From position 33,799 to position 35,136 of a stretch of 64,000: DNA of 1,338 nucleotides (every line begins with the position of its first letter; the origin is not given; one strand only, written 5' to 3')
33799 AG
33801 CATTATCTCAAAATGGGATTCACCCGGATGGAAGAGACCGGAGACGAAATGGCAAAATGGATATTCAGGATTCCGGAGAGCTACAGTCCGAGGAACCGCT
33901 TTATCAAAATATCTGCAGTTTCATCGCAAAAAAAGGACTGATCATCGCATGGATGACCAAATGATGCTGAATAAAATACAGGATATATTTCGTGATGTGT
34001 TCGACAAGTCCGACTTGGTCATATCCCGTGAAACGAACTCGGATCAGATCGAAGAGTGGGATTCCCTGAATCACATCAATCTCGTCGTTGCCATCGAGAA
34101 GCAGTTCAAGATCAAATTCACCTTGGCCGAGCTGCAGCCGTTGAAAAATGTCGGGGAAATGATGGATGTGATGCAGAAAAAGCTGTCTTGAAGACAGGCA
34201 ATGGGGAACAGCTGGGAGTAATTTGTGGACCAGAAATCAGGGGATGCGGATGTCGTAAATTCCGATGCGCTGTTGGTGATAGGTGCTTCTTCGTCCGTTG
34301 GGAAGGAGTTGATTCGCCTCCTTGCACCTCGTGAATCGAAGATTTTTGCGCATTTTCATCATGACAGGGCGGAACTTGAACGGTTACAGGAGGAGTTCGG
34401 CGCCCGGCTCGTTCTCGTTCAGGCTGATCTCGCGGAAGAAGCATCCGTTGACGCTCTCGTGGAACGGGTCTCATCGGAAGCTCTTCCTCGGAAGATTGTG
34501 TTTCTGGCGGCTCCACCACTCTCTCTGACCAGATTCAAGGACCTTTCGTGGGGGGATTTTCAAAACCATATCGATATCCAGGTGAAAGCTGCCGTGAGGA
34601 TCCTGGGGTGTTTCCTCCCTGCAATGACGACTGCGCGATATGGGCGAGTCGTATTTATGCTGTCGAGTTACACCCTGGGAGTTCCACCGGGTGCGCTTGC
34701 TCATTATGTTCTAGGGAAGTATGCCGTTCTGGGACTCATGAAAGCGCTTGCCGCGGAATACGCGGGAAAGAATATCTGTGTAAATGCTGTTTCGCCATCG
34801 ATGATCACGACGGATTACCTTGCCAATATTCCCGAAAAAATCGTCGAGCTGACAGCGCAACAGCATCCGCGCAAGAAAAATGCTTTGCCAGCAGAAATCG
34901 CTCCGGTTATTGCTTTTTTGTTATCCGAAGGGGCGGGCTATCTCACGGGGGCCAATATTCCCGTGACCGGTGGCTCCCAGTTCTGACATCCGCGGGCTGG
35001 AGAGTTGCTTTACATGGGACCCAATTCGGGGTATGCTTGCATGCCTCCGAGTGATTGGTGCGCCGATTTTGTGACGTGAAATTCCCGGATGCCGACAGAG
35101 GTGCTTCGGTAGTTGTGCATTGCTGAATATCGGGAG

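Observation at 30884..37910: Acyl-building module embedded in a nonulosonic-acid locus: MaoC dehydratase, AAC(3)-like N-acyltransferase, FkbH-like loader, ACP, SDR reductase, two radical SAM enzymes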

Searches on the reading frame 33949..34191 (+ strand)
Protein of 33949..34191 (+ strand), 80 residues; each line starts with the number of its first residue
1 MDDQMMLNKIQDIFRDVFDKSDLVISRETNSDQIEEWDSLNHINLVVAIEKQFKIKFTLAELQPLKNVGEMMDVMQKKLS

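Call 4: search_protein_families(library=pfam, proteins=[window:33949-34191:+], max_evalue=0.01)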
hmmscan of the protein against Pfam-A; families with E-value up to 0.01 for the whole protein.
window:33949-34191:+ (80 aa): 1 family
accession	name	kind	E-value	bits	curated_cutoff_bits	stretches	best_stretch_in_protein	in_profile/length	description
PF00550.31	PP-binding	-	2.5e-05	24.9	20.8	1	9-73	2-65/67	Phosphopantetheine attachment site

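Call 5: search_protein_families(library=ncbifam, proteins=[window:33949-34191:+], max_evalue=0.01)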
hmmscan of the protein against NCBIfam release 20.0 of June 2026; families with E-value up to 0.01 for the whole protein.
window:33949-34191:+ (80 aa): 14 families
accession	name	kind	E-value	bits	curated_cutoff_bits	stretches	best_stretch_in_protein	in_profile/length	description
NF002150.0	PRK00982.1-4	subfamily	8.4e-07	29.1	66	1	1-78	1-78/80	acyl carrier protein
NF002148.0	PRK00982.1-2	subfamily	1.7e-05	24.5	71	1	4-78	3-77/79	acyl carrier protein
TIGR00517.1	acyl_carrier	equivalog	3.4e-05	23.6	70.45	1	5-78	3-76/77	acyl carrier protein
NF009104.0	PRK12449.1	equivalog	4.3e-05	23.4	70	1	1-79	1-79/80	acyl carrier protein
NF005502.0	PRK07117.1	equivalog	0.00093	19.4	79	1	37-79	37-79/82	acyl carrier protein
NF002147.0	PRK00982.1-1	equivalog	0.0012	18.6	84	1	36-78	38-80/83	acyl carrier protein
NF005079.0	PRK06508.1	equivalog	0.0021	18.4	83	1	7-63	5-61/93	acyl carrier protein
NF003464.0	PRK05087.1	equivalog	0.0038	17.2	68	1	8-62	5-59/78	D-alanine--poly(phosphoribitol) ligase subunit DltC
NF006031.0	PRK08172.1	equivalog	0.004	17.8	76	0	38-79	37-78/82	acyl carrier protein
NF040636.1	AcpM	exception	0.0041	17.1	146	1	8-77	8-77/93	meromycolate extension acyl carrier protein AcpM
NF002149.0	PRK00982.1-3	equivalog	0.0041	17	106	0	38-78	36-76/78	acyl carrier protein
NF003757.0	PRK05350.1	equivalog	0.0045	17.1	65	1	2-78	3-79/83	acyl carrier protein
NF002151.0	PRK00982.1-5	equivalog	0.0059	16.7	92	0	38-77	36-75/78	acyl carrier protein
NF005480.0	PRK07081.1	equivalog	0.0064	16.4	72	1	38-60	34-56/83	acyl carrier protein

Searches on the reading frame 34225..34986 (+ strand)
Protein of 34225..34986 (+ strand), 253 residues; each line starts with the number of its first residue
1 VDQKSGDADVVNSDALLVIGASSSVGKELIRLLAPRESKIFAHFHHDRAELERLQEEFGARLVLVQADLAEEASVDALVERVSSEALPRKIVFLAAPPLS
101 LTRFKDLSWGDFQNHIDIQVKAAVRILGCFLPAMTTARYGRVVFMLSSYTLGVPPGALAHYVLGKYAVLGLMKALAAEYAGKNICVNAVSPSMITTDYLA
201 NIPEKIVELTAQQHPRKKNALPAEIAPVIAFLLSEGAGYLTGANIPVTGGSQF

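Call 4: search_protein_families(library=pfam, proteins=[window:34225-34986:+], max_evalue=0.01)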
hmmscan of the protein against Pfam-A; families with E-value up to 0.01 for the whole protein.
window:34225-34986:+ (253 aa): 5 families
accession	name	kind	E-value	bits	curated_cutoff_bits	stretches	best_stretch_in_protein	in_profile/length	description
PF13561.12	adh_short_C2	-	3e-37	128.9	27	1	20-250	1-234/236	Enoyl-(Acyl carrier protein) reductase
PF00106.31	adh_short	-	2.4e-26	92.9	26.6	1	16-204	3-192/195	short chain dehydrogenase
PF08659.16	KR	-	2.4e-05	24.8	22.6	1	17-150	4-138/180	KR domain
PF01370.27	Epimerase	-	0.00013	22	20.9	1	17-185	2-165/240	NAD dependent epimerase/dehydratase family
PF05368.20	NmrA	-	0.00025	21.2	27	1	14-83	3-71/298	NmrA-like family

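Call 5: search_protein_families(library=ncbifam, proteins=[window:34225-34986:+], max_evalue=0.01)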
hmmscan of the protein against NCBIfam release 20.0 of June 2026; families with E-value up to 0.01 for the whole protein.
window:34225-34986:+ (253 aa): 211 families (the best 25 are shown)
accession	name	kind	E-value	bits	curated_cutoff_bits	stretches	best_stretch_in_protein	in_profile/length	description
NF047420.2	EF_P_mod_YmfI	equivalog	4.9e-39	134.5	238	1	16-250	2-234/236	elongation factor P 5-aminopentanone reductase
NF009466.0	PRK12826.1-2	subfamily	9.5e-33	113.7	222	1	15-252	5-245/248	3-oxoacyl-ACP reductase FabG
NF009468.0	PRK12826.1-4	equivalog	2.9e-32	112.4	318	1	12-251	6-247/256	SDR family oxidoreductase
TIGR01830.1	3oxo_ACP_reduc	equivalog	4.6e-32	111.6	297.75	1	17-250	2-237/239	3-oxoacyl-[acyl-carrier-protein] reductase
NF009464.0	PRK12824.1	subfamily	1.4e-31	110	269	1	16-251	5-242/245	3-oxoacyl-ACP reductase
TIGR01829.1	AcAcCoA_reduct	subfamily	1.5e-30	106.6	302.1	1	17-252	4-241/242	acetoacetyl-CoA reductase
NF004202.0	PRK05653.2-2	equivalog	3.3e-30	105.5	333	1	13-251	7-247/259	3-oxoacyl-ACP reductase FabG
NF052558.1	MBtsdlDhBudC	equivalog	6.3e-30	104.6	270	1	15-251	5-241/250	meso-2,3-butanediol dehydrogenase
NF006393.0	PRK08642.1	equivalog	1.2e-29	103.6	292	1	13-250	6-250/254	3-oxoacyl-ACP reductase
NF004198.0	PRK05653.1-3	equivalog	3.2e-29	102.1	296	1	12-252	6-247/248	3-oxoacyl-ACP reductase FabG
NF006080.0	PRK08226.1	equivalog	9.6e-29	100.6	356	1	16-252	9-254/263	SDR family oxidoreductase UcpA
NF004200.0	PRK05653.1-5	equivalog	1e-27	97.2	273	1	15-250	4-240/242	3-oxoacyl-ACP reductase FabG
NF004199.0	PRK05653.1-4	equivalog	2.3e-27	96.2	301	1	14-250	6-244/247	3-oxoacyl-ACP reductase FabG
NF009547.0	PRK12936.1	subfamily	2.3e-27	96.1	436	1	16-251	9-242/245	3-ketoacyl-(acyl-carrier-protein) reductase NodG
NF047923.1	pyridox_DH_SDR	equivalog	2.8e-27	95.8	325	1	16-250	6-239/243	pyridoxal 4-dehydrogenase, SDR-type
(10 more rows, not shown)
